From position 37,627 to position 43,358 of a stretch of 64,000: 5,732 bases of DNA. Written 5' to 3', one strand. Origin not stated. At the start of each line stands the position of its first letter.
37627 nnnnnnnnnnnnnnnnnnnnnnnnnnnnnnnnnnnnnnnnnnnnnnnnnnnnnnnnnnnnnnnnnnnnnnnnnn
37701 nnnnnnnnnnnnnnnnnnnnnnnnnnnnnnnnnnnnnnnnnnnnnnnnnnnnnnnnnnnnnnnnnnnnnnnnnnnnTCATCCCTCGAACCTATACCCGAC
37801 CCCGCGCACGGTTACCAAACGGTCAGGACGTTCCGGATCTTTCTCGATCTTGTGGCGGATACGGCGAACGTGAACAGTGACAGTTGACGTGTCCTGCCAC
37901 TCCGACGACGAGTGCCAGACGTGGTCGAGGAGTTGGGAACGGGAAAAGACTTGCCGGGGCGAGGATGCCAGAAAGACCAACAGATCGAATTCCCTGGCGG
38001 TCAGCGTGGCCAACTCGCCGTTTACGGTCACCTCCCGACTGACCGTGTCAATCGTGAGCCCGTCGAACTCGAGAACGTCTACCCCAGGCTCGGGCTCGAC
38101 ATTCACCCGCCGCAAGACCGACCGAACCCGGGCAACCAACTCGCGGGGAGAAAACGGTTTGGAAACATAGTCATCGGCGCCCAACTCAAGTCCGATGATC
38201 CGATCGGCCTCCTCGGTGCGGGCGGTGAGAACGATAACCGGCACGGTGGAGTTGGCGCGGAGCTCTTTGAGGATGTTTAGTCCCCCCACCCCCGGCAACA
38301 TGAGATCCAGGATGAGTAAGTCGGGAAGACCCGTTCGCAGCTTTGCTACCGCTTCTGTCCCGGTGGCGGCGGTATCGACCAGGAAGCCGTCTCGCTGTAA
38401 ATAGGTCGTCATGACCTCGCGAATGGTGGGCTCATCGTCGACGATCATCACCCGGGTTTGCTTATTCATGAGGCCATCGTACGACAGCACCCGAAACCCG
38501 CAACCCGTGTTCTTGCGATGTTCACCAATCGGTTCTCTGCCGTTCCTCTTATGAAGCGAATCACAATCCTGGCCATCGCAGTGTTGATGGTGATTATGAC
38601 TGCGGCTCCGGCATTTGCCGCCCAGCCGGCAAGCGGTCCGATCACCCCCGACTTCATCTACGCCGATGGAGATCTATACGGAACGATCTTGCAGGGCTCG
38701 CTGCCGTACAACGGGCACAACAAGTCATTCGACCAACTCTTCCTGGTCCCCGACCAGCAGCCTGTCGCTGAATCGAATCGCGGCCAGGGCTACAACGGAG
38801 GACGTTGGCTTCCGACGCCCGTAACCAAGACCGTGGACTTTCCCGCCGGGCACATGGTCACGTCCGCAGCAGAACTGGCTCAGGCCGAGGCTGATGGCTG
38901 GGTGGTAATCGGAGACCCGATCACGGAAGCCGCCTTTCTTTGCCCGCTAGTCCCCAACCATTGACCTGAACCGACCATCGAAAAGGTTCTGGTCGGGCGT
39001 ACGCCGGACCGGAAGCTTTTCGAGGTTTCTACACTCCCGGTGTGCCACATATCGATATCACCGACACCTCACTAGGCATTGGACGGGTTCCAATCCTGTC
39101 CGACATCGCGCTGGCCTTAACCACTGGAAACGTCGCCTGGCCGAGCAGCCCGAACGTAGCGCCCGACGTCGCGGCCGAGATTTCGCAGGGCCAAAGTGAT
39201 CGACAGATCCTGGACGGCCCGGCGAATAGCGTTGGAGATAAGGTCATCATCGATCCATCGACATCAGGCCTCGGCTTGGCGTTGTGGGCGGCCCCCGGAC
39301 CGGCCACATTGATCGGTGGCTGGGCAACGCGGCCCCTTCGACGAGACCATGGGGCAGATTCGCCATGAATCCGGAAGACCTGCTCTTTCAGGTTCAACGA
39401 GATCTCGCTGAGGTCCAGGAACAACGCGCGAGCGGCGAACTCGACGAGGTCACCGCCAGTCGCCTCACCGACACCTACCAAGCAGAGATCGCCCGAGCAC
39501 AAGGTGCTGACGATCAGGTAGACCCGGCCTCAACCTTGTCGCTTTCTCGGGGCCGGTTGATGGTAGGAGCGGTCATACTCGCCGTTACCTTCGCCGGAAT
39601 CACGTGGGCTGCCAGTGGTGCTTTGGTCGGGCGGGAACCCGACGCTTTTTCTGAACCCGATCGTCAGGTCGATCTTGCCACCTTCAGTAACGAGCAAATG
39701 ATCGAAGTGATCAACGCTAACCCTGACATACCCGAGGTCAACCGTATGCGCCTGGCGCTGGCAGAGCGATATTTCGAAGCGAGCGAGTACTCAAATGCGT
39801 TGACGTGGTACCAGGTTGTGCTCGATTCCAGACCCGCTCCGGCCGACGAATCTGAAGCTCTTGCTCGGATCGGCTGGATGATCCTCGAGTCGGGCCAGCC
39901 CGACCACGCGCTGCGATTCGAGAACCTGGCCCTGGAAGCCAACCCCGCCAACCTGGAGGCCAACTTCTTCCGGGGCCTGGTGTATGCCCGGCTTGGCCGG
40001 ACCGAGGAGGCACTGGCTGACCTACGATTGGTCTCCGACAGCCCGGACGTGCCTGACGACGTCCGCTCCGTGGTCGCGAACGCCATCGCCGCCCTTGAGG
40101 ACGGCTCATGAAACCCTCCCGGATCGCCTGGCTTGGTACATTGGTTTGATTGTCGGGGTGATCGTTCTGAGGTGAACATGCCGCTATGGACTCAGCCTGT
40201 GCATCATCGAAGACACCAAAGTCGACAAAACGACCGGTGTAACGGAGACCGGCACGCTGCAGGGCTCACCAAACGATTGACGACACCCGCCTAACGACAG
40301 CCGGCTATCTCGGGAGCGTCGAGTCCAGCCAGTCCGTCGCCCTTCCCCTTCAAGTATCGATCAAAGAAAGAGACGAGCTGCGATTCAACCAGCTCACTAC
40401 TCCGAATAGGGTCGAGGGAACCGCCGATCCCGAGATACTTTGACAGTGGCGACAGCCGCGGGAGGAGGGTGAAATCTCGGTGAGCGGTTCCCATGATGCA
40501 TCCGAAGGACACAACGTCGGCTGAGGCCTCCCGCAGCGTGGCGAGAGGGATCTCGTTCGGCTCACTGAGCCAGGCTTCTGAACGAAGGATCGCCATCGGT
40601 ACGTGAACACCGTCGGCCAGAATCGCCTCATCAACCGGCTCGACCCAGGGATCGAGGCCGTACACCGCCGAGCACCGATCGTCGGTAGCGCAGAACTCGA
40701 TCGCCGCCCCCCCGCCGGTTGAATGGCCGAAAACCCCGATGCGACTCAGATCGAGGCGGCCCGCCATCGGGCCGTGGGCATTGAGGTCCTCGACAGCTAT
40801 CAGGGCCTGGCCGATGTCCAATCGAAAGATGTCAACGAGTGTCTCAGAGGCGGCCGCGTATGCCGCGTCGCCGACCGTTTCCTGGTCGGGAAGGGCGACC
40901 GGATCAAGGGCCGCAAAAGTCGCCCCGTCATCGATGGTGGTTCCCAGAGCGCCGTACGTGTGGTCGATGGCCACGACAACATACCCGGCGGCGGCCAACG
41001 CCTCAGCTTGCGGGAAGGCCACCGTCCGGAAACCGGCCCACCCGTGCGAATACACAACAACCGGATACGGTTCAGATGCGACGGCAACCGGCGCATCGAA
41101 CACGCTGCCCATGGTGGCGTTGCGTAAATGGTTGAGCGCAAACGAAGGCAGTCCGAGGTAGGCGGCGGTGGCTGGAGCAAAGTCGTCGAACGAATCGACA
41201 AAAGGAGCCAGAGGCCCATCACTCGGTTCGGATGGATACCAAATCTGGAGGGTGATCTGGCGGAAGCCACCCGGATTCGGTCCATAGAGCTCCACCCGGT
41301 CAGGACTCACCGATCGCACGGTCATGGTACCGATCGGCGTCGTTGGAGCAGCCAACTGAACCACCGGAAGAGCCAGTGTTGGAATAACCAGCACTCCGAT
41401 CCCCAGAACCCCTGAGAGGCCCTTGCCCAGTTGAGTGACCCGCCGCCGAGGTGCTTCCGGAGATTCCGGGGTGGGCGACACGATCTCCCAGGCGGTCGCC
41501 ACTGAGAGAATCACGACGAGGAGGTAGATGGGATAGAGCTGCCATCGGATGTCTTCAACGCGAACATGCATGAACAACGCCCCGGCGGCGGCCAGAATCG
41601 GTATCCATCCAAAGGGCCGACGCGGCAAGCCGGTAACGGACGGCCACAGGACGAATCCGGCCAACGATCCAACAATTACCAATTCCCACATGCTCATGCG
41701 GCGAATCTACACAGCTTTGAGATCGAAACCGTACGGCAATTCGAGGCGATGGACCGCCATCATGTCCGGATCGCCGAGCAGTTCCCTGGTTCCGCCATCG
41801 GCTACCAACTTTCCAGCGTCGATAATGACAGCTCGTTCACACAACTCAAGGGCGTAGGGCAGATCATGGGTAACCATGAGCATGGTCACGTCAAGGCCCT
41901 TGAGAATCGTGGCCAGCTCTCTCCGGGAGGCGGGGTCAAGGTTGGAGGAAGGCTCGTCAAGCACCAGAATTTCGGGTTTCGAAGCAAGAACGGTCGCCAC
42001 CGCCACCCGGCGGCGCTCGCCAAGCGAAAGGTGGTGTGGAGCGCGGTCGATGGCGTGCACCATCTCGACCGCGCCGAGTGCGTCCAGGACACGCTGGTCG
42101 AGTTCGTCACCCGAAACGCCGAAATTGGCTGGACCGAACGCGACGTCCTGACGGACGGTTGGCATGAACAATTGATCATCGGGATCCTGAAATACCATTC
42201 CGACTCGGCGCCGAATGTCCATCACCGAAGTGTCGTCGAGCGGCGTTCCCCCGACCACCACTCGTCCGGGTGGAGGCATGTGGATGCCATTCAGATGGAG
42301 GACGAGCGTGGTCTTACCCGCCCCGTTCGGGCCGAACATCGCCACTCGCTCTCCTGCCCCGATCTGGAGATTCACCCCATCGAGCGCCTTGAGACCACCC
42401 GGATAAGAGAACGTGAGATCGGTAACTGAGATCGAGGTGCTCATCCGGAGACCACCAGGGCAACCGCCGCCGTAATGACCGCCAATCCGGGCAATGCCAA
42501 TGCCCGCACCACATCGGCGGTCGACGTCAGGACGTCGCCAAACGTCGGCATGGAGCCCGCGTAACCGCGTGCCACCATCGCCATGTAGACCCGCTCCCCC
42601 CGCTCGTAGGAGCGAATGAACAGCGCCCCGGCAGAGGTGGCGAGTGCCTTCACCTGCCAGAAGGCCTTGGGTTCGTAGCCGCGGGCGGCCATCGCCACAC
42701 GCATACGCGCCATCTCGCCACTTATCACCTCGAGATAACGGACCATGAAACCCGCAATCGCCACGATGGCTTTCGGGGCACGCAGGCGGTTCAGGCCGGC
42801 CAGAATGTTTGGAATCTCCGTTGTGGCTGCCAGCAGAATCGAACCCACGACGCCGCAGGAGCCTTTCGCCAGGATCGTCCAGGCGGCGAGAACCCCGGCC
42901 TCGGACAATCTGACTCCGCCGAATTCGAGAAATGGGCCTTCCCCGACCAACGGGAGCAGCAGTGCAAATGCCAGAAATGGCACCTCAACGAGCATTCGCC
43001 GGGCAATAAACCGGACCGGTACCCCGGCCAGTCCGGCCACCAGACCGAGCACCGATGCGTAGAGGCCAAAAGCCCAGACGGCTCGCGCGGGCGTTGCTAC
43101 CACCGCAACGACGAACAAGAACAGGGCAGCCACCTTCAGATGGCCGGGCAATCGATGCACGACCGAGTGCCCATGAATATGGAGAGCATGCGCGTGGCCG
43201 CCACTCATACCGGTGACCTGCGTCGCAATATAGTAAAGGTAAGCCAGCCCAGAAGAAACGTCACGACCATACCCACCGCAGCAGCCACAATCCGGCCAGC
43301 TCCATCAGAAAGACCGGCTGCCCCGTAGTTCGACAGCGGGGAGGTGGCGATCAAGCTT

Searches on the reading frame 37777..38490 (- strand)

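Call 66: search_protein_families(library=pfam, proteins=[window:37777-38490:-], max_evalue=0.0001)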
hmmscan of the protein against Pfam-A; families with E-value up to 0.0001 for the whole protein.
window:37777-38490:- (237 aa): 2 families
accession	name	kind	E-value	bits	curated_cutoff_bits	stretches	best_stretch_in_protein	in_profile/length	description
PF00072.30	Response_reg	-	2.9e-32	111.6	30.2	1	14-123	1-111/111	Response regulator receiver domain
PF00486.34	Trans_reg_C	-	2.8e-26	91.8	26.2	1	161-235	4-77/77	Transcriptional regulatory protein, C terminal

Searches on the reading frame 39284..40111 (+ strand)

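Call 66: search_protein_families(library=pfam, proteins=[window:39284-40111:+], max_evalue=0.0001)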
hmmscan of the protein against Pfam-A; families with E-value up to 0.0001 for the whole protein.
window:39284-40111:+ (275 aa): 3 families
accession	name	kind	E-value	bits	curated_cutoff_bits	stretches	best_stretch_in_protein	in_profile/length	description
PF13432.12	TPR_16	-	4.4e-08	33.9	32.7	0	216-249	23-56/65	Tetratricopeptide repeat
PF07719.23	TPR_2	-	2e-06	27.9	27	0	225-248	2-25/34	Tetratricopeptide repeat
PF13371.12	TPR_9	-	1.7e-05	25.1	35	0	201-253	6-58/73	Tetratricopeptide repeat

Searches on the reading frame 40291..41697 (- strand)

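Call 45: search_protein_families(library=pfam, proteins=[window:40291-41697:-], max_evalue=0.001)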
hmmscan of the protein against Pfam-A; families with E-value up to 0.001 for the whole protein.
window:40291-41697:- (468 aa): 4 families
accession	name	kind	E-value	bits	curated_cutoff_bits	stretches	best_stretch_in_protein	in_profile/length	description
PF03403.19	PAF-AH_p_II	-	1.9e-20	73.2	20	2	310-450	213-353/372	Platelet-activating factor acetylhydrolase, isoform II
PF12740.14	PETase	-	1.6e-06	28.1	28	1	297-353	102-160/263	PET hydrolase-like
PF12146.15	Hydrolase_4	-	0.00057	19.7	27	0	209-246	2-39/239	Serine aminopeptidase, S33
PF01738.24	DLH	-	0.0009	19.3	21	0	204-371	5-149/217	Dienelactone hydrolase family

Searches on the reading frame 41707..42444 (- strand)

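Call 45: search_protein_families(library=pfam, proteins=[window:41707-42444:-], max_evalue=0.001)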
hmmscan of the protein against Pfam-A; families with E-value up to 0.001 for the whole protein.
window:41707-42444:- (245 aa): 3 families
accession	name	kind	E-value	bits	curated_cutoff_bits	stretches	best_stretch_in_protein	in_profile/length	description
PF00005.33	ABC_tran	-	2.5e-30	106.3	25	1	21-166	1-136/137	ABC transporter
PF13304.12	AAA_21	-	8.2e-12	46.2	27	1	117-199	220-303/304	AAA domain, putative AbiEii toxin, Type IV TA system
PF02463.25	SMC_N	-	0.00012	22.1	40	0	132-193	130-197/220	RecF/RecN/SMC N terminal domain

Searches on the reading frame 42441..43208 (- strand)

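Call 45: search_protein_families(library=pfam, proteins=[window:42441-43208:-], max_evalue=0.001)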
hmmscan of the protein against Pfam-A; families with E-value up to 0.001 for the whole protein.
window:42441-43208:- (255 aa): 1 family
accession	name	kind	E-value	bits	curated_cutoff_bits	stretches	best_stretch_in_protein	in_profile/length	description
PF02361.21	CbiQ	-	8.3e-35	120.8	25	1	14-219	2-212/216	Cobalt transport protein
